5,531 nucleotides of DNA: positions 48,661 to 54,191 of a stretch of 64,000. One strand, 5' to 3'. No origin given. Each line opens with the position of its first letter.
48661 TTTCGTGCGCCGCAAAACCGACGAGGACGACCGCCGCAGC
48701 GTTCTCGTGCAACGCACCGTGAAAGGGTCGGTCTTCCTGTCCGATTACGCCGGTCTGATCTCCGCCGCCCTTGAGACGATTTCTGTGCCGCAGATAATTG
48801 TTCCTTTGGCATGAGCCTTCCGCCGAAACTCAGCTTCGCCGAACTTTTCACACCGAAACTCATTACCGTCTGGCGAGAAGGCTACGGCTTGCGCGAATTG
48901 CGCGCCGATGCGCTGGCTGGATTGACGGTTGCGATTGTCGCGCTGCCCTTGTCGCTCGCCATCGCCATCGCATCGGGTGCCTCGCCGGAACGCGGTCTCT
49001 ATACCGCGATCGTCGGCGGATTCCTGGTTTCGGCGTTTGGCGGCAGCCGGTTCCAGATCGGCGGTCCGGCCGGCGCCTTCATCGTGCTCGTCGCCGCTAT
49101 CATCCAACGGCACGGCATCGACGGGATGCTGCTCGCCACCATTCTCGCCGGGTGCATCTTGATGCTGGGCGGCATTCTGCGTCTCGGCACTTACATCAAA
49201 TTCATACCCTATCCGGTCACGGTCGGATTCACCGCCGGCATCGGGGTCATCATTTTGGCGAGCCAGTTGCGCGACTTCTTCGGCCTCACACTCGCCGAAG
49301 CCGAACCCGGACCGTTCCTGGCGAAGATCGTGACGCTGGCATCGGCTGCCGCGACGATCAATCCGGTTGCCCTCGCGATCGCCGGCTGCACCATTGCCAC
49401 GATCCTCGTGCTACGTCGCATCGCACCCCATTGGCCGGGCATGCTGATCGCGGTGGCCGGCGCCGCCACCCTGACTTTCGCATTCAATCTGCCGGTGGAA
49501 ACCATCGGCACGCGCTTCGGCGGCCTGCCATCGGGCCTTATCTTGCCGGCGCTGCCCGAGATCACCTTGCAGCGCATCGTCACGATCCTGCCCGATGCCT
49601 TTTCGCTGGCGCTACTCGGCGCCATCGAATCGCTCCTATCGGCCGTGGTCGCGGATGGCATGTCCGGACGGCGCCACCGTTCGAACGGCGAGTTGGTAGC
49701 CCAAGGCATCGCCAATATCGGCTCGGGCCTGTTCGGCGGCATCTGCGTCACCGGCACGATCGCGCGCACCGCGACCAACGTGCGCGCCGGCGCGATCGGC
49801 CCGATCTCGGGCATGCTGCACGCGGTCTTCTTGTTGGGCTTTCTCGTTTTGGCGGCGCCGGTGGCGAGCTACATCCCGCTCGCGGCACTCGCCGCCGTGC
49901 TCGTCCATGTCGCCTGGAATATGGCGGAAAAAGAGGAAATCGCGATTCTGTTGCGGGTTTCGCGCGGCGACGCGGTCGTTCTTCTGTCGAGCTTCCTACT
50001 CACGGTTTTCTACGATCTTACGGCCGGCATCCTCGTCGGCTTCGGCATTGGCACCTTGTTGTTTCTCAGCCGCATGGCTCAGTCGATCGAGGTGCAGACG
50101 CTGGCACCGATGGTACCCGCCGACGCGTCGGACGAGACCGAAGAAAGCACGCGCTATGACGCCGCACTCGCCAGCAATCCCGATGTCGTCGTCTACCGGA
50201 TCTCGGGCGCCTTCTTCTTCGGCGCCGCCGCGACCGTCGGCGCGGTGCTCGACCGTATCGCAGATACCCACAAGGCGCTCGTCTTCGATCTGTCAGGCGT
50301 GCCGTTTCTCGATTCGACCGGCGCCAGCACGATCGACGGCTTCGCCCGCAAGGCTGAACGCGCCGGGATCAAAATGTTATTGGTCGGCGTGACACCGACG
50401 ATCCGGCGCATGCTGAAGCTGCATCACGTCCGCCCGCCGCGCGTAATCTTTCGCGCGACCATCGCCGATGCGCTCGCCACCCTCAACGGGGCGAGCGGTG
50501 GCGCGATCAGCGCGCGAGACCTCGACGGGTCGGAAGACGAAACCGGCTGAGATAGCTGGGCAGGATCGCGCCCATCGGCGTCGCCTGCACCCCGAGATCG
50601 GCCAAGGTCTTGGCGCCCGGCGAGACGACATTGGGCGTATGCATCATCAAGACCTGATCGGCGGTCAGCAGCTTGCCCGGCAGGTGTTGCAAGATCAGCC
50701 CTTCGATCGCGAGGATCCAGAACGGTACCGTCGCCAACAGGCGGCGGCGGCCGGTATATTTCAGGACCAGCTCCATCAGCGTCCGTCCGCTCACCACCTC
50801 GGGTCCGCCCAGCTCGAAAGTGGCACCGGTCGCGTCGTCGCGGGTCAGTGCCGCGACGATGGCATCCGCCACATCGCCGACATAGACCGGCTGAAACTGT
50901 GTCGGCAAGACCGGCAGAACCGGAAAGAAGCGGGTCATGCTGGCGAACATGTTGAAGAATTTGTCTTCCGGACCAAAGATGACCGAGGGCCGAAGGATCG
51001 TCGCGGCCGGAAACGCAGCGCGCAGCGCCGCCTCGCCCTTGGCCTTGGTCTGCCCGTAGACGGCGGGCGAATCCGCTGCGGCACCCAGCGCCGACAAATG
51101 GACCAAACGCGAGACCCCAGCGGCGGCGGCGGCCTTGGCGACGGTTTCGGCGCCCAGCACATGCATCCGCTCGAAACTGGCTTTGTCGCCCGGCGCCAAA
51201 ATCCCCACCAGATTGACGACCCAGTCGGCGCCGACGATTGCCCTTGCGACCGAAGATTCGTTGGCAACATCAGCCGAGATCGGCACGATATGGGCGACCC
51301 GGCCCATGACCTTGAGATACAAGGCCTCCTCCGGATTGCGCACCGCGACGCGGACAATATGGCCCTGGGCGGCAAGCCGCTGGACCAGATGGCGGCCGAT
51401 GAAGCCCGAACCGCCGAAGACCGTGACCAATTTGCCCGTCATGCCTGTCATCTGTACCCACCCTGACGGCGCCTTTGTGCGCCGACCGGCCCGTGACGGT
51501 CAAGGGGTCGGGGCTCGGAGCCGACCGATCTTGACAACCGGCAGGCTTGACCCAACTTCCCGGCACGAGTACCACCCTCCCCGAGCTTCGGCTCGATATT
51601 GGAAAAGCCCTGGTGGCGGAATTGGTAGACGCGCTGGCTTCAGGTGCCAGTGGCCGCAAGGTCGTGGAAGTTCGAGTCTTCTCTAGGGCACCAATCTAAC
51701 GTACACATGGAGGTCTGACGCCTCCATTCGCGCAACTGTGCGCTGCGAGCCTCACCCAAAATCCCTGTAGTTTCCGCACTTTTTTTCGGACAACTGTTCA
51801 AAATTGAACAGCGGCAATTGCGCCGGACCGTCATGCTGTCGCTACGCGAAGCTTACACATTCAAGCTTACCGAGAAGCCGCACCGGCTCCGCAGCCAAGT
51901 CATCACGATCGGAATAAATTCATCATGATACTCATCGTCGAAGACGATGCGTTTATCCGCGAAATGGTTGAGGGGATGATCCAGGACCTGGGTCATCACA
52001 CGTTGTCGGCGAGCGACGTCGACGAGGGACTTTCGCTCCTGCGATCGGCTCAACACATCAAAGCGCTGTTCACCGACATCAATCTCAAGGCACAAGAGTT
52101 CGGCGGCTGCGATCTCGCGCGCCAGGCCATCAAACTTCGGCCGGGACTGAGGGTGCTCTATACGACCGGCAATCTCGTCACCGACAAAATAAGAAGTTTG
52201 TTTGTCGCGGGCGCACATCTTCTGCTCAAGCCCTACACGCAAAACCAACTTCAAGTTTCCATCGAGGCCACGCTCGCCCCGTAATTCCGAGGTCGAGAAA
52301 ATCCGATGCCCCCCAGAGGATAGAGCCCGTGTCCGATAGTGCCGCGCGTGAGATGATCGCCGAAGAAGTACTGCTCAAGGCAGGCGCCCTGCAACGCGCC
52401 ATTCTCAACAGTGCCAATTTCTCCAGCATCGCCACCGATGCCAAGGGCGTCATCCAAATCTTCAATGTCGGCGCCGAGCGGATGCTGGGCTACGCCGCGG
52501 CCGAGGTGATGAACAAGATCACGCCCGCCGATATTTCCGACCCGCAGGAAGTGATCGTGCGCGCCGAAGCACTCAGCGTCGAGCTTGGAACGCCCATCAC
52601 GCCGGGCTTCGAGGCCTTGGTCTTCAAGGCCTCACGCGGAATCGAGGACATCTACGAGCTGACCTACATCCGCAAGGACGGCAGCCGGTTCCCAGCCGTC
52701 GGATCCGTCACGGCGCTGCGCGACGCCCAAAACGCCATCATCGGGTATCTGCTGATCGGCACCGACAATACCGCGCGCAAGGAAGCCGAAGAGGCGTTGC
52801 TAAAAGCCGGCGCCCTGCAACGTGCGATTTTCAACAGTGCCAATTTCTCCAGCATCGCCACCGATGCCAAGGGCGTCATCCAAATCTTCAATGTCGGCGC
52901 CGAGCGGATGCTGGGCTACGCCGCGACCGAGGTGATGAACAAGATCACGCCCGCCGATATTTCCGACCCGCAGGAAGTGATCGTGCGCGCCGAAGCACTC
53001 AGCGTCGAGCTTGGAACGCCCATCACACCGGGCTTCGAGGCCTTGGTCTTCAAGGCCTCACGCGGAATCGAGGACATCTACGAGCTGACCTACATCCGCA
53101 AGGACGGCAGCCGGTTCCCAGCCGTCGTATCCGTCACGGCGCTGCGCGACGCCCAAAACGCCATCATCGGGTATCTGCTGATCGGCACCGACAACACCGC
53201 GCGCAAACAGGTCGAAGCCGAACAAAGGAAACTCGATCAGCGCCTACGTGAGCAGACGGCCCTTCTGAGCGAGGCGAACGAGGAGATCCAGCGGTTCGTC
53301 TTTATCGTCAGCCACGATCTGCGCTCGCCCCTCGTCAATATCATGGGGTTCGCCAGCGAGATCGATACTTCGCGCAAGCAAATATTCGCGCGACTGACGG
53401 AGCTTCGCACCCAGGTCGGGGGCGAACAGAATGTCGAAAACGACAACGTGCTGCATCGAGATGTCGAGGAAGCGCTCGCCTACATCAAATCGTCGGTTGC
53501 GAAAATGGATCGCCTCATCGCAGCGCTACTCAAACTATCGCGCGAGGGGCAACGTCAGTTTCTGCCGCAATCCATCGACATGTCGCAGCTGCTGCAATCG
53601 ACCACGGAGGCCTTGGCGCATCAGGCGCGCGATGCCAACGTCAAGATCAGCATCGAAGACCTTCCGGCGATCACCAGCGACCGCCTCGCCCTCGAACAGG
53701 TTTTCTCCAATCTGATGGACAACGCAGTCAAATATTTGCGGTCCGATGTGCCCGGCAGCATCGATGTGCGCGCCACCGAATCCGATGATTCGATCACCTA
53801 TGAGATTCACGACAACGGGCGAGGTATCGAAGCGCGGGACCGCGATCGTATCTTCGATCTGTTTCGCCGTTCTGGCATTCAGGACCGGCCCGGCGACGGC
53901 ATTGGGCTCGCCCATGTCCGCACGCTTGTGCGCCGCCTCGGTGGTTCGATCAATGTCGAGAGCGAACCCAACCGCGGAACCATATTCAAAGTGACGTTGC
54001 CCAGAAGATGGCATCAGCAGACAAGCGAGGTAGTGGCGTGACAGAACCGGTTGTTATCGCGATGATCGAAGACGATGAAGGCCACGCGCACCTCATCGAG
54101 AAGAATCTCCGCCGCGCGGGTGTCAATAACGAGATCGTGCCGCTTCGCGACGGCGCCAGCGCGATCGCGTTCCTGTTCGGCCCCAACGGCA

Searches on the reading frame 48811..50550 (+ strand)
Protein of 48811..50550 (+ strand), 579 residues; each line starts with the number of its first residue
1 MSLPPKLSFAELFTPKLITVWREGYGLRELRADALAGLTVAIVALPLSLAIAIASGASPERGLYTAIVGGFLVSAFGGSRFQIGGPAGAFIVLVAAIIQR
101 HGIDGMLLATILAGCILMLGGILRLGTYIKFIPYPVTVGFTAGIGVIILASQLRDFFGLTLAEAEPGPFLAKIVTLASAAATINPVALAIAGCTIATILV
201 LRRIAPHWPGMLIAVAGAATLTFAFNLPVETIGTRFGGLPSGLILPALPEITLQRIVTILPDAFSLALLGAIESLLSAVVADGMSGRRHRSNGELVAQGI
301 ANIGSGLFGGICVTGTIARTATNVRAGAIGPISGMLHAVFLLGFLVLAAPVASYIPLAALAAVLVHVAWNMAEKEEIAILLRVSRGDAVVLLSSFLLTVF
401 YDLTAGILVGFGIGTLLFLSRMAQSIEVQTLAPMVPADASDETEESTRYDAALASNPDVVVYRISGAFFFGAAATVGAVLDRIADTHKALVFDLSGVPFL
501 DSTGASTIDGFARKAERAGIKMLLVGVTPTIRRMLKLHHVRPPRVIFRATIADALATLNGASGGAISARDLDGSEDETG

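Call 70: search_protein_families(library=pfam, proteins=[window:48811-50550:+], max_evalue=0.00001)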
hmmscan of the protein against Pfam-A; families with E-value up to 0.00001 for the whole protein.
window:48811-50550:+ (579 aa): 3 families
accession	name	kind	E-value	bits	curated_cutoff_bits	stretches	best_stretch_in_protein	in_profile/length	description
PF00916.26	Sulfate_transp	-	7.6e-79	265.6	23.2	1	30-392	1-378/380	Sulfate permease family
PF01740.26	STAS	-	4.6e-19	68.6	22.6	1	454-540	5-93/106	STAS domain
PF13466.11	STAS_2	-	2.9e-06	27.8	29.2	1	474-537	13-76/80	STAS domain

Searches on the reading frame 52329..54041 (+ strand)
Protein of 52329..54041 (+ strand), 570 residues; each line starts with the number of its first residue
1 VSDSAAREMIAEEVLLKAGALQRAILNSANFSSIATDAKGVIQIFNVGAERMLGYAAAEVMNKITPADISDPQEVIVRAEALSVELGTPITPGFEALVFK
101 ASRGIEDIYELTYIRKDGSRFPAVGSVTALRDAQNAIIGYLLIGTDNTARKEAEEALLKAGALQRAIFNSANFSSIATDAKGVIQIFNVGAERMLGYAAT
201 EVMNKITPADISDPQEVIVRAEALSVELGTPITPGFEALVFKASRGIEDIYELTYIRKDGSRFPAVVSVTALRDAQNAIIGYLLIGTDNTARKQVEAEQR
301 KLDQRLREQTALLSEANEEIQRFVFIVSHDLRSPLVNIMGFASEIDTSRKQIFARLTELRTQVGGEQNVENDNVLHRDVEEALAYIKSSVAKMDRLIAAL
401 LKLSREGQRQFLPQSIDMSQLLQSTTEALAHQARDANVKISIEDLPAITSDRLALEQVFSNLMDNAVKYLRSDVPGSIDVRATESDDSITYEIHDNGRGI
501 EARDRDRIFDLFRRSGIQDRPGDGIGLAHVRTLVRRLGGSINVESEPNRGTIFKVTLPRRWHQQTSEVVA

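Call 70: search_protein_families(library=pfam, proteins=[window:52329-54041:+], max_evalue=0.00001)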
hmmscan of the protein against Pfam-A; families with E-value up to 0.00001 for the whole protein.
window:52329-54041:+ (570 aa): 5 families
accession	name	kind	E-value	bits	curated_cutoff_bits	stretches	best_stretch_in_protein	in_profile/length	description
PF02518.31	HATPase_c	-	2.8e-25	89.3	26.4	1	451-559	2-109/111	Histidine kinase-, DNA gyrase B-, and HSP90-like ATPase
PF00989.32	PAS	-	4.6e-22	78.6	22.6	2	165-288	4-112/113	PAS fold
PF13426.13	PAS_9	-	3.9e-21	75.7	27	2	178-290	7-102/103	PAS domain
PF08448.16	PAS_4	-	3.3e-09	37.4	23.1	0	169-294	2-110/110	PAS fold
PF00512.31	HisKA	-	1.6e-06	28.5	26.9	0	321-407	3-64/66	His Kinase A (phospho-acceptor) domain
